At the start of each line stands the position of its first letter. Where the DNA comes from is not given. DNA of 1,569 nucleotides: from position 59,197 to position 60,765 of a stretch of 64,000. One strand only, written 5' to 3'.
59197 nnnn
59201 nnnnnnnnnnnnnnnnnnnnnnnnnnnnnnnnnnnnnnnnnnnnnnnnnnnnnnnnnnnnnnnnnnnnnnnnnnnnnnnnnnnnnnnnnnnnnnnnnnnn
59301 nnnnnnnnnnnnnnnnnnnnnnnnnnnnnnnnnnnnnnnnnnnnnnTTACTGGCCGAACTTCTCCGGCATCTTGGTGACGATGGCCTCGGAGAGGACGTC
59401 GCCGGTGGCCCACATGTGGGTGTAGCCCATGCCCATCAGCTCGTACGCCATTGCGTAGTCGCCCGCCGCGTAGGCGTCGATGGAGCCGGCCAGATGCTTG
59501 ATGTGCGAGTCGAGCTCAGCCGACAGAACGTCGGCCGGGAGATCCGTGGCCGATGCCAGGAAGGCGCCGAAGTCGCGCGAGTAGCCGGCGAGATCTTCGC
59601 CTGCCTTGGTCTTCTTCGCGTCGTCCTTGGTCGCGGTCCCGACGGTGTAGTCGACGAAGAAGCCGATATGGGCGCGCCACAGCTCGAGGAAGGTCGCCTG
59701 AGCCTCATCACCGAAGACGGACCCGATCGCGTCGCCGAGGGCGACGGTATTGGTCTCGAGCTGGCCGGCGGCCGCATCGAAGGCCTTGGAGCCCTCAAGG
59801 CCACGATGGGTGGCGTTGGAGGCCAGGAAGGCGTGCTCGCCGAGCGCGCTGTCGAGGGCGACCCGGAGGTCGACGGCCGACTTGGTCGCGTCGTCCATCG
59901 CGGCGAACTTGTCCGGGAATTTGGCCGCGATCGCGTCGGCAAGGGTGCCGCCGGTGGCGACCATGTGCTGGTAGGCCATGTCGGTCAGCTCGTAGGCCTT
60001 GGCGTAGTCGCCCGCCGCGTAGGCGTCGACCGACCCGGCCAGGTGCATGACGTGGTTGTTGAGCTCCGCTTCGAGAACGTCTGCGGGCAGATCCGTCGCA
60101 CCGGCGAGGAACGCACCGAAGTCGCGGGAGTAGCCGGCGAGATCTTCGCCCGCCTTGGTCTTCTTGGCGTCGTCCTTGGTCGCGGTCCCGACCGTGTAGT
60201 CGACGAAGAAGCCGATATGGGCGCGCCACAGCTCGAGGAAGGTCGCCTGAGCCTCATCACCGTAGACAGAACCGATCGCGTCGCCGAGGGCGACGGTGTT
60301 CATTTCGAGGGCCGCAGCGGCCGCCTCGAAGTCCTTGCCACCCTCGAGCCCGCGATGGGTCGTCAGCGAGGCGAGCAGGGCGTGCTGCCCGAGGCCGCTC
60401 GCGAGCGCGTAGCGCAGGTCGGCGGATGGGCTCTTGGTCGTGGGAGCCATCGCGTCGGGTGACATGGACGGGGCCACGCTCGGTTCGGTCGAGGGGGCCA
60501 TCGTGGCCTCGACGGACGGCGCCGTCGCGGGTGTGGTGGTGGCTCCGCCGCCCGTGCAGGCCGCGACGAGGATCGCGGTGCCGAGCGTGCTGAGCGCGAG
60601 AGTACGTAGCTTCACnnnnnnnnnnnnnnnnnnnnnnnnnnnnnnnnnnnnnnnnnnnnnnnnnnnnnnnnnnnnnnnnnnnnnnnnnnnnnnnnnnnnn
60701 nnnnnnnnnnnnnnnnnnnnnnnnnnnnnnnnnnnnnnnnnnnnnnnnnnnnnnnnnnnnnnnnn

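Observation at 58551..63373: Copper-flavoured lipoprotein cluster divergent from an ECF sigma/anti-sigma pair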

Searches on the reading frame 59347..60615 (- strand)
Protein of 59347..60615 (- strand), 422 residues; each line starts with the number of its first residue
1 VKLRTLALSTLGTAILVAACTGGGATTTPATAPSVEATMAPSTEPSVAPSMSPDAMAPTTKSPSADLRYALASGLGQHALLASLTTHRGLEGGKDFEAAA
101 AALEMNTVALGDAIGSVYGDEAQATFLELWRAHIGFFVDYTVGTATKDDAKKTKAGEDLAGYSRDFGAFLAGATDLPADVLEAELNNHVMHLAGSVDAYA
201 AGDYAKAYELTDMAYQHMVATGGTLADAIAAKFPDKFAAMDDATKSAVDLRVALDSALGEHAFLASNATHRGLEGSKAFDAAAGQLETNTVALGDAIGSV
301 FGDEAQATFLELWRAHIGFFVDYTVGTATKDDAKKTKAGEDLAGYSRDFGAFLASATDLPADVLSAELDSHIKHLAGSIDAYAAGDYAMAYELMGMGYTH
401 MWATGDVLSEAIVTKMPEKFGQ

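Call 3: search_protein_families(library=pfam, proteins=[window:59347-60615:-], max_evalue=0.01)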
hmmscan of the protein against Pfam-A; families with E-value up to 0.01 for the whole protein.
window:59347-60615:- (422 aa): 1 family
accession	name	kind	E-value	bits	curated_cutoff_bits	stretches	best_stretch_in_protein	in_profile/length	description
PF16403.11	Bact_surface_Ig-like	-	0.0019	18.7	27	0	190-214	35-59/71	Bacterial surface protein, Ig-like domain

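Call 4: search_protein_families(library=ncbifam, proteins=[window:59347-60615:-], max_evalue=0.01)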
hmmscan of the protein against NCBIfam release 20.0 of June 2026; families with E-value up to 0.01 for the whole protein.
window:59347-60615:- (422 aa): 1 family
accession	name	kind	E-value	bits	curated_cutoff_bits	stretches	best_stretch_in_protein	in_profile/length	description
TIGR01276.1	thiB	equivalog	0.0027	17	317.15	0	143-210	177-239/324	thiamine ABC transporter substrate binding subunit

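Call 6: find_homologous_proteins(query=window:59347-60615:-)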
Query window:59347-60615:- (422 aa): 2140 proteins with E <= 0.001 among 8000 candidates; the best 120 are listed.
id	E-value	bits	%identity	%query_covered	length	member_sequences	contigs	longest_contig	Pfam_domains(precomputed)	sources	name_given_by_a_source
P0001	1.9e-266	902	100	100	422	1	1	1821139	-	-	-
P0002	7.4e-254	860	96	100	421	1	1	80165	-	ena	-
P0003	1.6e-251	853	95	100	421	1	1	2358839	-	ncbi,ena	-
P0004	2.8e-250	848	94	100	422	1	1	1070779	-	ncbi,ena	-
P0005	6.4e-250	847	94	100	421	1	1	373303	-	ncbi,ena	-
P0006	1.0e-249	847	94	100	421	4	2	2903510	-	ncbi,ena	-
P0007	7.2e-249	844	94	100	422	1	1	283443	-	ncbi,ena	-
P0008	2.2e-248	842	94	100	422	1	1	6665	-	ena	-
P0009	2.2e-247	839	93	100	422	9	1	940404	-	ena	-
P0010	3.4e-232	789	88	100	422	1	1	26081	-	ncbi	-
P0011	3.5e-230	782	87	100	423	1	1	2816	-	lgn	-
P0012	7.4e-220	748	83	100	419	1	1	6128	-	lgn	-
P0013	2.4e-219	747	84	100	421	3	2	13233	-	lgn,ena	-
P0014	7.2e-200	682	87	87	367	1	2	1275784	-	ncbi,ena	-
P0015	2.9e-163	562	86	56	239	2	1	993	-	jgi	jgi:hypothetical protein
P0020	4.5e-124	433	49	86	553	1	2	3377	PF00127.27,PF13473.13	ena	-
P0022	5.3e-118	413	48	86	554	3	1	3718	PF00127.27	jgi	jgi:plastocyanin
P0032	7.7e-111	389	43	96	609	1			PF07484.18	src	-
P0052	6.3e-106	373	55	86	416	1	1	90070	PF26561.1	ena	-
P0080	2.9e-103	364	49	99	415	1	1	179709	PF11469.14,PF12848.14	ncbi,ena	-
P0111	4.5e-99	351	52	86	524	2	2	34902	-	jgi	-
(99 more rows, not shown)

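Call 8: search_protein_families(library=pfam, proteins=[P0052, P0020, P0022, P0032, P0111, P0080], max_evalue=0.01)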
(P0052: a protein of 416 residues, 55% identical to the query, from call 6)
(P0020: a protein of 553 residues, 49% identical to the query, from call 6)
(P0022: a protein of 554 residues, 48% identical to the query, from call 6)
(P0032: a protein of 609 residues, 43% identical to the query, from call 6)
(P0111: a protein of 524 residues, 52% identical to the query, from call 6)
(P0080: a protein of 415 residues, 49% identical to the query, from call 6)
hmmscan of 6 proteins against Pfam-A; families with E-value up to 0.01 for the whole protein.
P0052 (416 aa): 2 families
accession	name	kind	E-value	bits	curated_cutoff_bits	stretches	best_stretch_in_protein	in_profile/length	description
PF16246.10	DUF4903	-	5.6e-05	23.3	25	0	112-160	130-178/190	Domain of unknown function (DUF4903)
PF06696.16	Strep_SA_rep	-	0.00021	21.7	26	0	149-157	6-14/25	Streptococcal surface antigen repeat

P0020 (553 aa): 2 families
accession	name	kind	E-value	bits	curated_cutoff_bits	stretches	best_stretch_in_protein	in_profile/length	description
PF00127.26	Copper-bind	-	2.2e-10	41.3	21.2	1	475-552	6-98/99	Copper binding proteins, plastocyanin/azurin family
PF13473.12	Cupredoxin_1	-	6.2e-06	26.6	27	1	476-550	25-102/104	Cupredoxin-like domain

P0022 (554 aa): 2 families
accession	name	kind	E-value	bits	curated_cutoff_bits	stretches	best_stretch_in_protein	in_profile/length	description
PF00127.26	Copper-bind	-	2.7e-09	37.8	21.2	1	477-553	7-98/99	Copper binding proteins, plastocyanin/azurin family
PF13473.12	Cupredoxin_1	-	0.0036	17.7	27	1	478-551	26-102/104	Cupredoxin-like domain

P0032 (609 aa): 3 families
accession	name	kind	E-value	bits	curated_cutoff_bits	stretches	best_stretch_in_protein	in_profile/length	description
PF07484.17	Collar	-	7.5e-09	35.9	24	0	459-480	26-47/57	Phage Tail Collar Domain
PF20570.3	DUF6779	-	0.0012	20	28.1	0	115-144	7-36/108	Domain of unknown function (DUF6779)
PF22891.2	KH_PNO1_2nd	-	0.0079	16.8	27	0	93-115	13-35/90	Eukaryotic type KH-domain (KH-domain type I) (327.11.2)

P0111 (524 aa): 0 families

P0080 (415 aa): 7 families
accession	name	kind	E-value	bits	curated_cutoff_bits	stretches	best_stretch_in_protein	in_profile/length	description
PF11469.13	Ribonucleas_3_2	-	7.6e-06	26.8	25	0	153-200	16-65/119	Ribonuclease III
PF12848.13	ABC_tran_Xtn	-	8.1e-06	26.3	25.9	0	146-193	5-52/85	ABC transporter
PF25792.1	BREX_BrxC_helical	-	0.00068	20.4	27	0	137-191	21-75/123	BREX ATP-binding protein BrxC alpha helical domain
PF08437.15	Glyco_transf_8C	-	0.001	19.5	23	0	197-221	24-48/57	Glycosyl transferase family 8 C-terminal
PF08397.16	IMD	-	0.0024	17.9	26.2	0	133-210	102-179/219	IRSp53/MIM homology domain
PF16246.10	DUF4903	-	0.003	17.7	25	0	116-160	135-179/190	Domain of unknown function (DUF4903)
PF02613.20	Nitrate_red_del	-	0.0094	16.5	22.2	0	117-158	82-121/136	Nitrate reductase delta subunit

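Call 12: find_encoding_contigs(protein=P0002, flank=6000, max_places=3)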
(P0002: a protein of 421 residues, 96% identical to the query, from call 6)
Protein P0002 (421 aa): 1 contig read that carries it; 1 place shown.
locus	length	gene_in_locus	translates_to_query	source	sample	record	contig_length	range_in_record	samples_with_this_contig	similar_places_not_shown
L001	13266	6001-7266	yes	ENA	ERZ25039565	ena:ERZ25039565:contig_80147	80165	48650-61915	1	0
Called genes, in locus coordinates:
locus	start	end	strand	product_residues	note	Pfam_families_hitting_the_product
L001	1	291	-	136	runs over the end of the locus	PF09969:DUF2203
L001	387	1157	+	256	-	PF00106:adh_short, PF13561:adh_short_C2, PF23441:SDR (weak)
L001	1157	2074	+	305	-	PF01619:Pro_dh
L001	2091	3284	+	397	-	PF00155:Aminotran_1_2, PF01053:Cys_Met_Meta_PP, PF01041:DegT_DnrJ_EryC1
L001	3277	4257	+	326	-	PF00389:2-Hacid_dh, PF02826:2-Hacid_dh_C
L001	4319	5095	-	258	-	-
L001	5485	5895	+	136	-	PF13473:Cupredoxin_1, PF00127:Copper-bind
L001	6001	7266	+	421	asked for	-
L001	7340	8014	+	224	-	-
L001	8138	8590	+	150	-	PF01243:PNPOx_N, PF16242:Pyrid_ox_like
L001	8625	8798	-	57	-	-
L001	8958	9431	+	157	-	PF04024:PspC, PF18917:LiaI-LiaF-like_TM1 (weak)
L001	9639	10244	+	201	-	PF00909:Ammonium_transp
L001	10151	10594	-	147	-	-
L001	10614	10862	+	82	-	PF00909:Ammonium_transp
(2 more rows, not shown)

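Call 15: find_related_loci(query=A1, collection=genome_contigs, flank=6000)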
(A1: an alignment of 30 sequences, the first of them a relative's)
Query A1 (422 aa) in genome_contigs; peptide patterns used: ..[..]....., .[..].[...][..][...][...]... (x = any residue, [..] = any of these).
598 stretches matched a pattern (row limit reached: there are more); 523 encode a relative of the query (tblastn E <= 1e-3); the best 80 are kept; 79 distinct loci.
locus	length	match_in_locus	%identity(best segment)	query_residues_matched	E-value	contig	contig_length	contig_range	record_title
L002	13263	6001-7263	94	1-422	0e+0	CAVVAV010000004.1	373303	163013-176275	MAG: uncultured Chloroflexia bacterium isolate MFD09206.bin.1.36 genome assembly, contig: contig_9383, whole genome shot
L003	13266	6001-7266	94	1-422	0e+0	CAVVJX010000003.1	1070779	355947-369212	MAG: uncultured Chloroflexia bacterium isolate MFD06742.bin.2.302 genome assembly, contig: contig_18161, whole genome sh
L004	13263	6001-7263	93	1-422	0e+0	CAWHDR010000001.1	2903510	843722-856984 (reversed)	MAG: uncultured Chloroflexia bacterium isolate MFD04212.bin.2.22 genome assembly, contig: contig_1642, whole genome shot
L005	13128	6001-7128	87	47-422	0e+0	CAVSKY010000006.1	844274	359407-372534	MAG: uncultured Chloroflexia bacterium isolate MFD09206.bin.1.75 genome assembly, contig: contig_3611, whole genome shot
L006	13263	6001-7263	95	1-422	0e+0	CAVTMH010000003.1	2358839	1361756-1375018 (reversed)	MAG: uncultured Chloroflexia bacterium isolate MFD05747.bin.1.75 genome assembly, contig: contig_814, whole genome shotg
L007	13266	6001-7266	94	1-422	0e+0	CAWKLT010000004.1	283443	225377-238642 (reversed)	MAG: uncultured Chloroflexia bacterium isolate MFD08497.bin.2.150 genome assembly, contig: contig_120455, whole genome s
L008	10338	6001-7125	55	50-421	7e-120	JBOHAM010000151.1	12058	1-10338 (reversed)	MAG: Gaiellaceae bacterium isolate M3-S_metawrap_bin.263 k127_2415125, whole genome shotgun sequence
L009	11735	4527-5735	52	20-422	1e-113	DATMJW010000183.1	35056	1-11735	MAG TPA_asm: Gaiellaceae bacterium isolate SMAG_U13580 k141_348103, whole genome shotgun sequence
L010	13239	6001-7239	49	4-420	3e-112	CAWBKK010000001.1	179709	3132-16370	MAG: uncultured Gaiellaceae bacterium isolate MFD05747.bin.2.136 genome assembly, contig: contig_10027, whole genome sho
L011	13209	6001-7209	52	17-422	9e-111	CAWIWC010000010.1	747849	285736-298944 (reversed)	MAG: uncultured Actinomycetes bacterium isolate MFD04850.bin.1.100 genome assembly, contig: contig_4717, whole genome sh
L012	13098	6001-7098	54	62-422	2e-110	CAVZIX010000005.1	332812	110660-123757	MAG: uncultured Actinomycetes bacterium isolate MFD02360.bin.1.161 genome assembly, contig: contig_1294, whole genome sh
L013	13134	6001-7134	54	51-422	6e-109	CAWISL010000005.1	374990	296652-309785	MAG: uncultured Actinomycetes bacterium isolate MFD09267.bin.1.386 genome assembly, contig: contig_40339, whole genome s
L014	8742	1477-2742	50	1-422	1e-107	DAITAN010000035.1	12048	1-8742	MAG TPA_asm: Gaiellaceae bacterium isolate CTOTU39263 NODE_684_length_12048_cov_8.710915, whole genome shotgun sequence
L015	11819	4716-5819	53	50-421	9e-105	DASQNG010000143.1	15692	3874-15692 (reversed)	MAG TPA_asm: Gaiellaceae bacterium isolate SMAG_U10770 k141_156673, whole genome shotgun sequence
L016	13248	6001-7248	48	1-422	2e-103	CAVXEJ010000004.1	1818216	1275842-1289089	MAG: uncultured Actinomycetes bacterium isolate MFD02242.bin.2.95 genome assembly, contig: contig_7657, whole genome sho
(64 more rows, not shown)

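Call 20: predict_structure(alignment_id=A1)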
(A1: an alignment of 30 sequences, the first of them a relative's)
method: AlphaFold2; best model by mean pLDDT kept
length: 422 residues; sequences in the alignment: 30
mean_pLDDT: 86.3   pTM: 0.83
mean pLDDT of the five models: 86.3, 85.7, 84.4, 84.3, 83.3
residues with pLDDT >= 90: 344; 70-90: 22; 50-70: 2; < 50: 54
segments of 3 or more residues with pLDDT < 50: 1-54
pLDDT, mean of each block of 10 residues (from residue 1): 31 31 28 28 36 67 94 97 96 95 97 92 96 95 96 97 95 93 95 97 98 97 94 91 92 95 96 94 96 90 93 93 94 95 92 92 93 94 98 97 95 91 70
secondary structure, 60 per line:
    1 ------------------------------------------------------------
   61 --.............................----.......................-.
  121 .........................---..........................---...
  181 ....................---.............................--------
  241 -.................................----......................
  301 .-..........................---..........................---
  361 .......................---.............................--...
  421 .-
elements in order: H63-91 H96-118 H120-145 H149-174 H178-200 H204-232 H242-274 H279-301 H303-328 H332-357 H361-383 H387-415 H418-421

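Call 23: fold_search(model_id=the predicted structure, library=pdb)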
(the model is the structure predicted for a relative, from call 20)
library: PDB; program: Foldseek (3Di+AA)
matches with E <= 10: 239; with E <= 0.001: 0
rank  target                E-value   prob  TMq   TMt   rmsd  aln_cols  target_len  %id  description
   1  5ayn                  1.7e-01  0.18  0.15  0.15  19.4       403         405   12  Crystal structure of a bacterial homologue of iron transporter ferroportin in outward-facing state (released 2015-11-04)
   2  3w4t                  3.2e-01  0.18  0.17  0.16  20.6       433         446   14  Crystal structure of MATE P26A mutant (released 2013-04-03)
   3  9g9n_A                3.8e-01  0.14  0.16  0.17  20.3       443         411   10  Lipid III flippase WzxE with NB10 and NB7 nanobodies in inward-facing conformation - crystal 1 (released 2025-01-22)
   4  8qkd                  4.1e-01  0.25  0.17  0.22  18.4       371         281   13  X-ray crystal structure of a de novo designed single-chain parallel coiled-coil alpha-helical barrel with 5 inner helice (released 2024-07-03)
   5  4mlb_A                4.9e-01  0.09  0.14  0.14  23.7       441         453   13  Reverse polarity of binding pocket suggests different function of a MOP superfamily transporter from Pyrococcus furios (released 2013-09-25)
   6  6idp                  5.1e-01  0.16  0.19  0.18  20.7       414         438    9  Crystal structure of Vibrio cholerae MATE transporter VcmN in the straight form (released 2019-01-16)
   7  6zgr_A                5.4e-01  0.06  0.11  0.12  20.9       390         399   12  Crystal structure of a MFS transporter with bound 1-hydroxynaphthalene-2-carboxylic acid at 2.67 Angstroem resolution (released 2021-10-20)
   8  6ids                  5.8e-01  0.12  0.16  0.16  23.3       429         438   10  Crystal structure of Vibrio cholerae MATE transporter VcmN D35N mutant (released 2019-01-16)
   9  8ugc_A                6.4e-01  0.15  0.17  0.18  19.0       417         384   15  FD15: Flat repeat helix-turn-helix-turn protein (released 2023-12-27)
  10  9r1f_A                7.0e-01  0.13  0.19  0.17  21.7       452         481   11  Cryo-EM structure of human MATE1 in complex with metformin (released 2025-11-05)
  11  6ob6_A                7.0e-01  0.08  0.14  0.15  18.6       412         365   12  Human equilibrative nucleoside transporter-1, S-(4-nitrobenzyl)-6-thioinosine bound, merohedrally twinned (released 2019-07-03)
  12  6zgr_B                7.0e-01  0.08  0.13  0.14  20.5       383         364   12  Crystal structure of a MFS transporter with bound 1-hydroxynaphthalene-2-carboxylic acid at 2.67 Angstroem resolution (released 2021-10-20)
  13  9g9p_A                7.9e-01  0.14  0.19  0.19  18.5       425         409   13  Lipid III flippase WzxE with NB10 and NB7 nanobodies in inward-facing conformation - crystal 2 (released 2025-01-22)
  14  9g9m_A                7.9e-01  0.11  0.17  0.17  21.9       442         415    8  Lipid III flippase WzxE with NB10 and NB7 nanobodies in outward-facing conformation - crystal 1 (released 2025-01-22)
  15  9unx                  7.9e-01  0.10  0.18  0.17  21.1       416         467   13  Cryo-EM structure of human OAT1 in complex with olmesartan and bromide ion. (released 2025-11-05)
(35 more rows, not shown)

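Call 25: search_solved_structures(query=A1, max_evalue=10)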
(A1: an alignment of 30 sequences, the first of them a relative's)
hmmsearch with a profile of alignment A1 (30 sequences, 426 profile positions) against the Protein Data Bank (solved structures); distinct sequences matched with E-value up to 10: 4.
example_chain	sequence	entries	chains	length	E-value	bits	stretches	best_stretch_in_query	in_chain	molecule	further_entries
7unh_A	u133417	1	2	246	0.0017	20.7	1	356-403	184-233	SP2 designed chlorophyll dimer protein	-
7uni_A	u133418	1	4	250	0.0019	20.5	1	356-403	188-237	SP2-ZnPPaM designed chlorophyll dimer protein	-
5yli_B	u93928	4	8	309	0.69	12.1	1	247-324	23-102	beta-1,4-mannanas | beta-1,4-mannanase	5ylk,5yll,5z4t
5ylh_A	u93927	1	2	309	0.7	12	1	247-324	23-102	beta-1,4-mannanase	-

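Call 64: search_dna_similar(query=window:59347-60615:-, collection=plasmids, mode=protein, max_rows=15)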
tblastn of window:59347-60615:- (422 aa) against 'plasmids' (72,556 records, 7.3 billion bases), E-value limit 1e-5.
Records with a match: 3; places in all: 6; records where one place covers at least 80% of the query: 3.
Best place of each record, by identity: <60% 3.
By first word of the organism name: Planococcus 3.
By predicted mobility (MOB-suite, as given by PLSDB): mobilizable 2; non-mobilizable 1.
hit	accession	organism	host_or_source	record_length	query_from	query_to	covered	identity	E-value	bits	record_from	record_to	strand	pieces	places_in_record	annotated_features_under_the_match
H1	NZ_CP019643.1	Planococcus lenghuensis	whole organism,crude oil-contamination ...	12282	58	420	86%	43.9%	6e-57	209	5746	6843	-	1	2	copper amine oxidase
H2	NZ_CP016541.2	Planococcus versutus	soil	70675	50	421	88%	40.7%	4e-51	192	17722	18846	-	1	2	copper amine oxidase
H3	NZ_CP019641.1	Planococcus lenghuensis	whole organism,crude oil-contamination ...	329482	58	420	86%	29.7%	2e-26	119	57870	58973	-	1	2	hypothetical protein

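Call 65: get_annotated_region(hit=H2, flank=7000)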
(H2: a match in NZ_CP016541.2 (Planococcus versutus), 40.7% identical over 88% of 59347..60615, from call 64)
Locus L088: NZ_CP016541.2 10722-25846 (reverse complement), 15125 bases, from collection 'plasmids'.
description: Planococcus versutus strain L10.15 plasmid pPS15-1, complete sequence
organism: Planococcus versutus (NCBI taxid 1302659)
taxonomy: Bacteria; Bacillota; Bacilli; Bacillales; Planococcaceae; Planococcus; Planococcus versutus
host: -; source: soil; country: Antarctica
typing (MOB-suite, as given by PLSDB): mobilizable; relaxase MOBP
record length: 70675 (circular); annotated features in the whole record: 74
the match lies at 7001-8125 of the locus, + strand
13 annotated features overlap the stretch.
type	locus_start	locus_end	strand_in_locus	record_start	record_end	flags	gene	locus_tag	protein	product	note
CDS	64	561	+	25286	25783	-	-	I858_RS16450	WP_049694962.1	hypothetical protein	-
CDS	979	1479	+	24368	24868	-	-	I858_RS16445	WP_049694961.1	hypothetical protein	-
CDS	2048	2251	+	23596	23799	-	-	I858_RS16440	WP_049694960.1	hypothetical protein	-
CDS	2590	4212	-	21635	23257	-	-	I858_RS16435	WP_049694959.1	diguanylate cyclase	-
CDS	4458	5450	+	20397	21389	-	-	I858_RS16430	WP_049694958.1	EAL domain-containing protein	-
CDS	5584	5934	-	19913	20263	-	-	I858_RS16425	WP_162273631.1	hypothetical protein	-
CDS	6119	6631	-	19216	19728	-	-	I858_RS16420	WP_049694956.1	plastocyanin/azurin family copper-binding protein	-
CDS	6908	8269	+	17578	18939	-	-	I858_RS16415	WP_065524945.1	copper amine oxidase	-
CDS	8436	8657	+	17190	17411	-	-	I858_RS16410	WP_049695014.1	hypothetical protein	-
CDS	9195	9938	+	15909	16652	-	-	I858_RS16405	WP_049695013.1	Fic family protein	-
CDS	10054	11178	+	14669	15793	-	xerS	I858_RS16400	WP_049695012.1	tyrosine recombinase XerS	GO:0015074 - DNA integration [Evidence IEA]; GO:0006310 - DNA recombination [Evidence IEA]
CDS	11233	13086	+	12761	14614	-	-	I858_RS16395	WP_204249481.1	hypothetical protein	-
CDS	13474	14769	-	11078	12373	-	-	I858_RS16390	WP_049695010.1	histidine--tRNA ligase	-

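Call 66: get_annotated_region(hit=H1, flank=6000)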
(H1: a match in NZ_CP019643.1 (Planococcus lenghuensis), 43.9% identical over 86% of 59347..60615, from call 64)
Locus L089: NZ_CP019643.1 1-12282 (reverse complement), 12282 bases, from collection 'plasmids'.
description: Planococcus lenghuensis strain Y42 plasmid unnamed3, complete sequence
organism: Planococcus lenghuensis (NCBI taxid 2213202)
taxonomy: Bacteria; Bacillota; Bacilli; Bacillales; Planococcaceae; Planococcus; Planococcus lenghuensis
host: -; source: whole organism,crude oil-contamination soil; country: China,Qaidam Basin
typing (MOB-suite, as given by PLSDB): non-mobilizable
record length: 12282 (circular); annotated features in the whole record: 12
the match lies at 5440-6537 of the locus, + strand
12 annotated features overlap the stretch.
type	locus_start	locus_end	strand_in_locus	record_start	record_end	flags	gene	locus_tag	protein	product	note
CDS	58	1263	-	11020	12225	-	-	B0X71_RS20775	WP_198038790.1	MFS transporter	GO:0055085 - transmembrane transport [Evidence IEA]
CDS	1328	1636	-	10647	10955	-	-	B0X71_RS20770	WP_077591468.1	hypothetical protein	-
CDS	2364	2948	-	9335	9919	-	-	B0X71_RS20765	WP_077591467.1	MerR family transcriptional regulator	GO:0006355 - regulation of DNA-templated transcription [Evidence IEA]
CDS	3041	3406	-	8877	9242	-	-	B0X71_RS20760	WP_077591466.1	DUF2538 family protein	-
CDS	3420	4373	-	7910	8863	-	-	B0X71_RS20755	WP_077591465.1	hypothetical protein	-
CDS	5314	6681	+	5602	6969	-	-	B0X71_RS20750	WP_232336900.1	copper amine oxidase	-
CDS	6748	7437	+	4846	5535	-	-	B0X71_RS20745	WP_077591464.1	class F sortase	-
CDS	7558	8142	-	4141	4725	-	-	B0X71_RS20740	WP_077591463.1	tyrosine-type recombinase/integrase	GO:0015074 - DNA integration [Evidence IEA]; GO:0006310 - DNA recombination [Evidence IEA]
CDS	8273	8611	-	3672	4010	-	-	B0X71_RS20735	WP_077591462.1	hypothetical protein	-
CDS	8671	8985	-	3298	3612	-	-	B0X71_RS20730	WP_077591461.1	type II toxin-antitoxin system RelE/ParE family toxin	-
CDS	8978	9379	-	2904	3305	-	-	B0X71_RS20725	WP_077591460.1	AbrB/MazE/SpoVT family DNA-binding domain-containing protein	-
CDS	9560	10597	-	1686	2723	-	-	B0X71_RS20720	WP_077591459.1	integrase domain-containing protein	-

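Call 69: search_protein_families(library=pfam, alignment_id=A1, max_evalue=1)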
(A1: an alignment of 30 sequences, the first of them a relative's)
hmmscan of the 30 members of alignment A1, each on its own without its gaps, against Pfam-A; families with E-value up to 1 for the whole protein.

A. member 1, P0001 (422 aa): 3 families
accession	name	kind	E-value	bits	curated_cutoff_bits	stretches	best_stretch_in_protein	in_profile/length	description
PF16403.11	Bact_surface_Ig-like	-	0.0019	18.7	27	1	190-214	35-59/71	Bacterial surface protein, Ig-like domain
PF11022.13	ATP19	-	0.13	13.1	27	1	5-38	16-49/67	ATP synthase subunit K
PF08590.15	DUF1771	-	0.16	12.7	28.7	0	192-217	19-44/64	Domain of unknown function (DUF1771)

B. families by the number of members that match (of 30 scanned): 105 families (the first 25 are shown)
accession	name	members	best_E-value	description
PF11483.13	DUF3209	12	9.6e-07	Protein of unknown function (DUF3209)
PF02613.20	Nitrate_red_del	11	0.00036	Nitrate reductase delta subunit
PF07836.16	DmpG_comm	10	0.0066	DmpG-like communication domain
PF02646.22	RmuC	9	9.7e-05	RmuC family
PF18242.7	LupA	8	0.00044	Legionella ubiquitin-specific protease A domain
PF16403.11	Bact_surface_Ig-like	8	0.0019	Bacterial surface protein, Ig-like domain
PF07484.17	Collar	8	0.0072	Phage Tail Collar Domain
PF14276.11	DUF4363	8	0.041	Domain of unknown function (DUF4363)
PF13657.11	Couple_hipA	6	0.0077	HipA N-terminal domain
PF17004.11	SRP_TPR_like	5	0.0066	Putative TPR-like repeat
PF11242.13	DUF2774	5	0.0089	Protein of unknown function (DUF2774)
PF13424.12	TPR_12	5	0.018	Tetratricopeptide repeat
PF01442.23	Apolipoprotein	5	0.076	Apolipoprotein A1/A4/E domain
PF04212.24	MIT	4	0.013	MIT (microtubule interacting and transport) domain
PF21827.1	New_glue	4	0.1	New glue protein family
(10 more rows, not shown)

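Call 75: fold_search(model_id=the predicted structure, library=viral)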
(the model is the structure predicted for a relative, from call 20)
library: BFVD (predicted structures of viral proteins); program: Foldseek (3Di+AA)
matches with E <= 10: 127; with E <= 0.001: 1
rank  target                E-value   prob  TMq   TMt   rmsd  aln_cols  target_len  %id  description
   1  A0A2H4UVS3            2.7e-04  1.00  0.41  0.80   1.7       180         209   19  Glycosyl transferase [Bodo saltans virus]
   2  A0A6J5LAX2            6.1e-03  1.00  0.40  0.72   3.1       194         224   13  Uncharacterized protein [uncultured Caudovirales phage]
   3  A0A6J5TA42            9.4e-03  1.00  0.39  0.75   4.2       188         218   14  Uncharacterized protein [uncultured Caudovirales phage]
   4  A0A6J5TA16            9.0e-02  1.00  0.38  0.67   4.1       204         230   15  Uncharacterized protein [uncultured Caudovirales phage]
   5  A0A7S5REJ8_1          9.8e-02  0.25  0.15  0.10  22.7       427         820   11  (no name in the UniProt tables at hand)
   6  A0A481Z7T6            4.1e-01  1.00  0.30  0.81   2.4       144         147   10  Uncharacterized protein [Pithovirus LCPAC304]
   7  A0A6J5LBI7            4.7e-01  0.16  0.20  0.17  24.5       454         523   14  Bacteriophage lambda, GpH, tail tape measure, N-terminal [uncultured Caudovirales phage]
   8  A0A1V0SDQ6            5.8e-01  0.06  0.12  0.12  19.4       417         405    9  UNC93-like protein MFSD11 [Indivirus ILV1]
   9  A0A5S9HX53            7.6e-01  0.08  0.14  0.12  21.3       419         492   13  Ubiquitin-like proteins [Tenacibaculum phage PTm1]
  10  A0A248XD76            8.6e-01  0.04  0.09  0.04  45.6       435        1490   15  Putative tail tape measure protein [Klebsiella phage YMC16/01/N133_KPN_BP]
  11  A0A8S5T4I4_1          9.8e-01  0.06  0.13  0.06  25.8       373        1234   13  Tape measure protein N-terminal domain-containing protein [Siphoviridae sp. ctn8e14]
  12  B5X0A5                1.0e+00  0.07  0.15  0.15  19.6       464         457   10  Uncharacterized protein [Helicoverpa armigera NPV NNg1]
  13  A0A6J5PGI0            1.1e+00  0.13  0.15  0.13  24.8       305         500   14  Uncharacterized protein [uncultured Caudovirales phage]
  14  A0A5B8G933            1.2e+00  0.20  0.22  0.20  17.2       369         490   10  Membrane protein K15 [Colobine gammaherpesvirus 1]
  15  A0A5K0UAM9            1.4e+00  0.08  0.12  0.13  19.9       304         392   11  Growth hormone-inducible transmembrane protein [Yasminevirus sp. GU-2018]
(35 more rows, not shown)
